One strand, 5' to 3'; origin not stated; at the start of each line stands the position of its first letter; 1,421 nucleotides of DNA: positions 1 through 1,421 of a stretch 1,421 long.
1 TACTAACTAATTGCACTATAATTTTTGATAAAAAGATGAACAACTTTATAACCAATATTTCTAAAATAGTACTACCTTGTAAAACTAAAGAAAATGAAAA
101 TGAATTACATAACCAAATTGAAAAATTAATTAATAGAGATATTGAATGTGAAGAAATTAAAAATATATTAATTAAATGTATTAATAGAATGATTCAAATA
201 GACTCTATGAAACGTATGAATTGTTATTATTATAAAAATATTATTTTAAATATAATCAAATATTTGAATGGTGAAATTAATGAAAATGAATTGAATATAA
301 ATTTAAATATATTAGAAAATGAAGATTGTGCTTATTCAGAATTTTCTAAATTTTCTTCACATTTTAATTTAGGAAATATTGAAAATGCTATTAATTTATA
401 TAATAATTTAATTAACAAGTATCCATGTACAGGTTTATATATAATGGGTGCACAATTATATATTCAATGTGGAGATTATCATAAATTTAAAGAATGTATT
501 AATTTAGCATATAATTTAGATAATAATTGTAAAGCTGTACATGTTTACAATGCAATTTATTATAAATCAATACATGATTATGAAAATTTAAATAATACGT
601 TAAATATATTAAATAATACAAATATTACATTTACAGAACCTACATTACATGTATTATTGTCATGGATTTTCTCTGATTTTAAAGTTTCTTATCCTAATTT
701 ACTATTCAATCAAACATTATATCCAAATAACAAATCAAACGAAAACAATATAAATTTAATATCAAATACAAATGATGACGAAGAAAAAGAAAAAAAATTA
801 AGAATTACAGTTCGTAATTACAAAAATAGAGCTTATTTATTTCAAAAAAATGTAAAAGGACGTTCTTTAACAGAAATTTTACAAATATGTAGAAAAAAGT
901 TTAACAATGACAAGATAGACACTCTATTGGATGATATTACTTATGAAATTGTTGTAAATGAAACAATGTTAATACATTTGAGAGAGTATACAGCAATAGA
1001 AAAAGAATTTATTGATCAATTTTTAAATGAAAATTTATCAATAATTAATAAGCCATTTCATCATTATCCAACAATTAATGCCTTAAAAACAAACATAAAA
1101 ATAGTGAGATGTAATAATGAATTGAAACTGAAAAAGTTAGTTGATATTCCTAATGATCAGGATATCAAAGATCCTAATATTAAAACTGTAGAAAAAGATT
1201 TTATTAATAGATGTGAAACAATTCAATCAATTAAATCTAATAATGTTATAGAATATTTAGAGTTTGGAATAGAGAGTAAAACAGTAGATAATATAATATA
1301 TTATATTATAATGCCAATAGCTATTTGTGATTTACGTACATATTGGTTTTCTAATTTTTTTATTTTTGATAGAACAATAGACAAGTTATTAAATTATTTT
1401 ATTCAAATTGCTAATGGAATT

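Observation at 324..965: Domain architecture: TPR-like repeats, then a low-complexity linker, then a ubiquitin-like beta-grasp segment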

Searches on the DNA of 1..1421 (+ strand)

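Call 13: search_dna_similar(query=window:1-1421:+, collection=phages, mode=distant)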
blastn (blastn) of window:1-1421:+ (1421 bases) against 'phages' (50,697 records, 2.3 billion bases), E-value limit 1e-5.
No match.

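Call 50: search_rna_families(source=window, threshold=evalue, max_evalue=1)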
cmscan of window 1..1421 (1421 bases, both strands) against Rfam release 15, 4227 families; matches with E-value up to 1: 2.
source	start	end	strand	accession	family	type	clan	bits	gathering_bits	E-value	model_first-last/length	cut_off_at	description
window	843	929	+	RF01190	snR50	Gene; snRNA; snoRNA; CD-box;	-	23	45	0.96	1-89/89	no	Small nucleolar RNA snR50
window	921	988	+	RF01279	snoR53Y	Gene; snRNA; snoRNA; CD-box;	CL00080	20.6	43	0.91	1-76/76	no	Small nucleolar RNA snoR53Y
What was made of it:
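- Tried and rejected: Rfam gave only snoRNA hits with E about 0.9, well under their thresholds (call 50).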

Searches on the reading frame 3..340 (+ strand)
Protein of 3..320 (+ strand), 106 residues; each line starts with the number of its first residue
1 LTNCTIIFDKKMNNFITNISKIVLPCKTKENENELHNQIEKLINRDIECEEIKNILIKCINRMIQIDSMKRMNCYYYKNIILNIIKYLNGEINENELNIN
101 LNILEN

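Call 44: search_protein_families(library=pfam, proteins=[window:3-320:+], max_evalue=10)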
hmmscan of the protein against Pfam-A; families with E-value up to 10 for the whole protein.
seq(106 aa): 4 families
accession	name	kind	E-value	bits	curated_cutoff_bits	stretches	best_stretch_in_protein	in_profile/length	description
PF18581.7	SYCP2_ARLD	-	0.0057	17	27.8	1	30-89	32-93/175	Synaptonemal complex 2 armadillo-repeat-like domain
PF07531.19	TAFH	-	0.0072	16.7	27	1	10-61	3-53/90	NHR1 homology to TAF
PF00227.31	Proteasome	-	0.099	12.7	22.4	1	34-74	144-184/189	Proteasome subunit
PF13251.12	DUF4042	-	0.12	12.5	27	1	34-99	101-161/182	Domain of unknown function (DUF4042)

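Call 49: find_related_loci(query=A2, collection=viral_contigs, flank=6000)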
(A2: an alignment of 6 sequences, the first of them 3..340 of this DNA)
Query A2 (112 aa) in viral_contigs; peptide patterns used: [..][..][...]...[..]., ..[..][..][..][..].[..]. (x = any residue, [..] = any of these).
162 stretches matched a pattern, but none encodes a relative of the query by tblastn (E <= 1e-3).

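Call 52: find_homologous_proteins(query=A2, max_evalue=0.001)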
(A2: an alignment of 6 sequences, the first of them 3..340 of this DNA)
Query A2 (6 sequences) (112 aa, profile of the alignment): 2 proteins with E <= 0.001 among 1429 candidates.
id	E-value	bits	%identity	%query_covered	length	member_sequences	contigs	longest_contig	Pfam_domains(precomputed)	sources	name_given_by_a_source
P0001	1.0e-63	231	46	74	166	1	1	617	-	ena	-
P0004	1.9e-35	140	45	56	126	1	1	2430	-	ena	-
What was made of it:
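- Tried and rejected: A profile search with the kinase-tail alignment returned only two short metagenome fragments (call 52).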

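Call 73: find_related_loci(query=A2, collection=genome_contigs, flank=6000)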
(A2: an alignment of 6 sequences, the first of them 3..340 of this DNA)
Query A2 (112 aa) in genome_contigs; peptide patterns used: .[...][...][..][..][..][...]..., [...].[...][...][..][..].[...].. (x = any residue, [..] = any of these).
137 stretches matched a pattern, but none encodes a relative of the query by tblastn (E <= 1e-3).
